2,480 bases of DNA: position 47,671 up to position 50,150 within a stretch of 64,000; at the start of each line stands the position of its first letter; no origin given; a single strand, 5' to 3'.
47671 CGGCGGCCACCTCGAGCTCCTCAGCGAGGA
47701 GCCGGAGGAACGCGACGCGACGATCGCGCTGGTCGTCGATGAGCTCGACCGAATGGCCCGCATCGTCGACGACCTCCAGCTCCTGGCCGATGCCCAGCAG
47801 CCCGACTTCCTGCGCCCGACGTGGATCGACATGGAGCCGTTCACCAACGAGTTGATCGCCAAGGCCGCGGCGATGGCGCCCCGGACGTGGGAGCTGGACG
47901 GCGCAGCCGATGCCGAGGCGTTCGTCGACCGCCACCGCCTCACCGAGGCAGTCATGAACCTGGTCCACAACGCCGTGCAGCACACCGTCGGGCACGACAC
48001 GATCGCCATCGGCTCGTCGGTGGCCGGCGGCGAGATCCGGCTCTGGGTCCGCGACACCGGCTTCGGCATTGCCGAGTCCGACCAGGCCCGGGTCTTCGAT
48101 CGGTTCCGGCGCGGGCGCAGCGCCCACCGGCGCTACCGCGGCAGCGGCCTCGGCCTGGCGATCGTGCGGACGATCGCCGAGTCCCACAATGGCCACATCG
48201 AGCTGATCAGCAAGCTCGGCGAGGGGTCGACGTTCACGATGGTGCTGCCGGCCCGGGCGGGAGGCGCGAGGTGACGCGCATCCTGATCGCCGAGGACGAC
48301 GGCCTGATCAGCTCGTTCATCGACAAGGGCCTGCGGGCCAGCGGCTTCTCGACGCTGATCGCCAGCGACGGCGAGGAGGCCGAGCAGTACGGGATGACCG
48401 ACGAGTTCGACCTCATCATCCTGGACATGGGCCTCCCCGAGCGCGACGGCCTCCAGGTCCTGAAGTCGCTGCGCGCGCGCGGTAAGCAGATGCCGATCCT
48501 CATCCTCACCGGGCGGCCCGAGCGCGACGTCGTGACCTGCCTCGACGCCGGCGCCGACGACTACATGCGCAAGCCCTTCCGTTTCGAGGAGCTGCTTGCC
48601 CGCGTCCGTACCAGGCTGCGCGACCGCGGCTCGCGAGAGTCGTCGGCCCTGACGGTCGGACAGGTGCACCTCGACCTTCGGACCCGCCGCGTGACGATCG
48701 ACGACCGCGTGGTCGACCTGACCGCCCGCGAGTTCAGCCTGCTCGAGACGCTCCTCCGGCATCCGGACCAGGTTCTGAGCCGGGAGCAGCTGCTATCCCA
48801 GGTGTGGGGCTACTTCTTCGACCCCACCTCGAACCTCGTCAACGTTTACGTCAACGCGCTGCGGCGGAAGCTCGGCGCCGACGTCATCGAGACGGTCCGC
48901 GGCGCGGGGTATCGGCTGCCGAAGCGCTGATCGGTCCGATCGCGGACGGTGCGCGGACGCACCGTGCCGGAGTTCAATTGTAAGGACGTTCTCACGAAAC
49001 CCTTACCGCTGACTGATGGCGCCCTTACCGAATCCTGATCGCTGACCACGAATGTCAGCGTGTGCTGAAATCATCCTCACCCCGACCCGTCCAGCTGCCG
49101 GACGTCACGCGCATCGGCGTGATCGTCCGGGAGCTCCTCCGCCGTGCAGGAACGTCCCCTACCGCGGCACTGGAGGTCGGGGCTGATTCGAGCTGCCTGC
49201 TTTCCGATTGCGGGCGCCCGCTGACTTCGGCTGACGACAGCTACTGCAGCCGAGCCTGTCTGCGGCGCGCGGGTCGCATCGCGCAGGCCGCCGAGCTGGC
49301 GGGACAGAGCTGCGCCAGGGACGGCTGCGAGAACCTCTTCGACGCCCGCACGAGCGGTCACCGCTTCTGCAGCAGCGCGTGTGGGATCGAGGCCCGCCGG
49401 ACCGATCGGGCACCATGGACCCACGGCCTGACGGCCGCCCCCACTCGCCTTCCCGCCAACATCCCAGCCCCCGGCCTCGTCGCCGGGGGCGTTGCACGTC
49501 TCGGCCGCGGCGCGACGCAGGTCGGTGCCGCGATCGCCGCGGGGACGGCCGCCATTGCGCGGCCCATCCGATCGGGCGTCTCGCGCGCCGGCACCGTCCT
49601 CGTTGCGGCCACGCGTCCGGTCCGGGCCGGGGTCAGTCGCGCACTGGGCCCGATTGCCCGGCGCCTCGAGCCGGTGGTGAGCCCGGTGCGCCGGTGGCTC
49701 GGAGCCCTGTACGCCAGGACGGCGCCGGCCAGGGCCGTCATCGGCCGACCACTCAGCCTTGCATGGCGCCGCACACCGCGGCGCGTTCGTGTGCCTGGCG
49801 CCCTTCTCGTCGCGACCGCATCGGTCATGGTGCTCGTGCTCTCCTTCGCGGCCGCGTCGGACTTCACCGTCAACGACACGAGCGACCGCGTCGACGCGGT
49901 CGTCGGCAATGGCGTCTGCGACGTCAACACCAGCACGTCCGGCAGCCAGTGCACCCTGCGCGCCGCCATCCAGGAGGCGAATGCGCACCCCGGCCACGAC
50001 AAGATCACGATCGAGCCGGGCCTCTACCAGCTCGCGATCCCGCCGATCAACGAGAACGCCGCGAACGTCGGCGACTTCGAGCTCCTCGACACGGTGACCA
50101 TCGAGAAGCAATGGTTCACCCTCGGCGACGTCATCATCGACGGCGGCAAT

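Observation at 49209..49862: Giant protein starts with a cytoplasmic double zinc ribbon (YCSxxC ×2) and one TM helix; the start codon is ambiguous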

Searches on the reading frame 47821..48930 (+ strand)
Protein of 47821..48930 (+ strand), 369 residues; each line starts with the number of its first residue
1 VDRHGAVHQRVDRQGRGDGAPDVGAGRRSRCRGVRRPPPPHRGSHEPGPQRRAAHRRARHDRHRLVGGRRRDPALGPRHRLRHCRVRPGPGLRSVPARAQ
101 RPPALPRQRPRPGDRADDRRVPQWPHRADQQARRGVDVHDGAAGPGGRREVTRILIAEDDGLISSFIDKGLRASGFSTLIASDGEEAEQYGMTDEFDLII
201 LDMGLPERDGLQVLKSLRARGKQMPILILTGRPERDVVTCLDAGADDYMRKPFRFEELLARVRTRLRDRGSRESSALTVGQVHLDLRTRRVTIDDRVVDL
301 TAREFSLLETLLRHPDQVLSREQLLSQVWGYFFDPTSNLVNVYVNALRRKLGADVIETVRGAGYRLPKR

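Call 6: search_protein_families(library=pfam, proteins=[window:47821-48930:+], max_evalue=1)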
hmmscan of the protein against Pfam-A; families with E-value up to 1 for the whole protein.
window:47821-48930:+ (369 aa): 2 families
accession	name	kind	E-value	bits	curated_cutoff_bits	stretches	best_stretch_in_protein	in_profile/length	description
PF00486.34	Trans_reg_C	-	1.7e-25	89.3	26.2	1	296-366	2-77/77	Transcriptional regulatory protein, C terminal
PF00072.30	Response_reg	-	2.3e-25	89.3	30.2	1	154-263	1-111/111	Response regulator receiver domain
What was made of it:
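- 48271..48930 (+): OmpR-family response regulator. Its start overlaps the kinase stop codon. Pfam Response_reg and Trans_reg_C (call 6).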

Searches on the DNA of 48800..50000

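Call 70: search_rna_families(source=window, start=48800, end=50000, threshold=evalue, max_evalue=1)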
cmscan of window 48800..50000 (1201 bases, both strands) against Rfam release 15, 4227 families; matches with E-value up to 1: 0.
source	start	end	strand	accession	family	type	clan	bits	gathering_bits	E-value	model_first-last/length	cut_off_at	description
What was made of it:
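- Tried and rejected: Rfam found no RNA family in 48800-50000 (call 70).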

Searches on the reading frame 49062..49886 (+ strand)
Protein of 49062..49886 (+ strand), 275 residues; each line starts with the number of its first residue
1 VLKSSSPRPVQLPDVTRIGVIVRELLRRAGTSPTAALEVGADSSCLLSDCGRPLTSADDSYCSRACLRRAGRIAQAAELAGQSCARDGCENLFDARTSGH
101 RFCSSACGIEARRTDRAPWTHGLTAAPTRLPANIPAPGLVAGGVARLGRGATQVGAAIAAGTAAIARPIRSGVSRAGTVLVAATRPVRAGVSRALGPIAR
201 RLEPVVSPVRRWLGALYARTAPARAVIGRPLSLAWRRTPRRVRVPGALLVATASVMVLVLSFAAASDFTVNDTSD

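Call 6: search_protein_families(library=pfam, proteins=[window:49062-49862:+], max_evalue=1)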
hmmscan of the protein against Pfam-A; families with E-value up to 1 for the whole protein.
window:49062-49862:+ (267 aa): 3 families
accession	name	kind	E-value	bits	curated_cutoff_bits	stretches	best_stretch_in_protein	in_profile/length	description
PF18716.7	VATC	-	0.18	12.1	26.6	0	60-69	25-34/43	Vms1-associating treble clef domain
PF18721.6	CxC6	-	0.23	12.2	27.5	0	44-63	11-30/66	CxC6 like cysteine cluster associated with KDZ transposases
PF04181.18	RPAP2_Rtr1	-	0.55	11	33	0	59-72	56-69/75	Rtr1/RPAP2 family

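Call 7: search_protein_families(library=ncbifam, proteins=[window:49062-49862:+], max_evalue=1)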
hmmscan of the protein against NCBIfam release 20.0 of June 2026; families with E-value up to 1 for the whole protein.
window:49062-49862:+ (267 aa): 0 families

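Call 8: find_homologous_proteins(query=window:49062-49862:+, max_evalue=0.01)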
Query window:49062-49862:+: 8000 candidates shared short words with the query, none scored E <= 0.01.

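Call 31: find_related_loci(query=A3, collection=metagenome_contigs, flank=3000)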
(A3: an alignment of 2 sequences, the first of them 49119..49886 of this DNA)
Query A3 (256 aa) in metagenome_contigs; peptide patterns used: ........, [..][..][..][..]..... (x = any residue, [..] = any of these).
527 stretches matched a pattern, but none encodes a relative of the query by tblastn (E <= 1e-3).
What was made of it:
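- Tried and rejected: A JGI metagenome scan with the extension alignment found nothing (call 31).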

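Call 42: predict_structure(protein=window:49062-49886:+)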
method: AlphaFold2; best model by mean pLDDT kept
length: 275 residues; sequences in the alignment: 1
mean_pLDDT: 44.9   pTM: 0.19
mean pLDDT of the five models: 44.9, 44.6, 41.1, 36.2, 32.5
residues with pLDDT >= 90: 0; 70-90: 23; 50-70: 53; < 50: 199
segments of 3 or more residues with pLDDT < 50: 1-3, 5-20, 30-148, 150-152, 161-187, 221-231, 233-235, 237-245
pLDDT, mean of each block of 10 residues (from residue 1): 41 39 55 38 39 40 43 36 31 30 34 26 27 34 45 51 37 42 49 63 67 69 41 41 56 75 61 51
secondary structure, 60 per line:
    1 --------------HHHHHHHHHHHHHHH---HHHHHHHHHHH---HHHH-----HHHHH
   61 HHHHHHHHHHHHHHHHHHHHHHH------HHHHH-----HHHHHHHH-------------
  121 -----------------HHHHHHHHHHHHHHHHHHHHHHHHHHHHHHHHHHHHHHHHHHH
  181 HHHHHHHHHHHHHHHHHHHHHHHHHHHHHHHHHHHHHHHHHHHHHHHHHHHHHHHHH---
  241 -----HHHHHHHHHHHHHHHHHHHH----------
elements in order: H15-29 H33-43 H47-50 H56-83 H90-94 H100-107 H138-237 H246-265
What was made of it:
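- Tried and rejected: Single-sequence AF2 of the whole N-terminus was unusable, at pLDDT 45 (call 42).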

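Call 68: find_homologous_proteins(query=A3, max_evalue=0.01)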
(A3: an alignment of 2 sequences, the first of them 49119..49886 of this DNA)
Query A3 (2 sequences): 8000 candidates shared short words with the query, none scored E <= 0.01.
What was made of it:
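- Neither 5.8-billion-protein word-indexed search, nor the JGI metagenome scan, found the extension (calls 8, 31, 68). The extension is absent from the protein databases (calls 8, 68).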

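Call 71: search_protein_families(library=padloc, proteins=[window:49062-49862:+], max_evalue=1)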
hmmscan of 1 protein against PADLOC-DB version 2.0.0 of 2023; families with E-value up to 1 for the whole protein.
window:49062-49862:+ (267 aa): 0 families
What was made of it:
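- Tried and rejected: Pfam, NCBIfam and PADLOC on the 267-aa N-terminus gave no significant family (calls 6, 7, 71).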

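Call 72: search_protein_families(library=phrogs, proteins=[window:49062-49862:+], max_evalue=1)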
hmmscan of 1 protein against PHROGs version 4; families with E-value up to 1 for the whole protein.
window:49062-49862:+ (267 aa): 7 families
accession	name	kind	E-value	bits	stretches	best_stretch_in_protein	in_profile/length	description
phrog_1271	-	DNA, RNA and nucleotide metabolism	3.1e-07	31.1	1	41-115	174-246/361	HNH endonuclease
phrog_10853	-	unknown function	0.0052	18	1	84-111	3-30/93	-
phrog_4197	-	tail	0.011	14.4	1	134-207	692-770/1783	tail length tape measure protein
phrog_2308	-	unknown function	0.041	15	1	27-115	38-133/138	-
phrog_6975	-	unknown function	0.14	13.4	1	88-195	18-123/149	-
phrog_13750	-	unknown function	0.68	11.3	0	50-76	22-50/104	-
phrog_27963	-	unknown function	0.8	10.9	0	49-66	23-38/44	-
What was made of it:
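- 49311..49382 (+): Zinc finger 2: C-x4-C-x13-C-x3-C (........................), followed by a helix. It also matches PHROG 1271, an HNH endonuclease family, at E 3e-7 (call 72).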
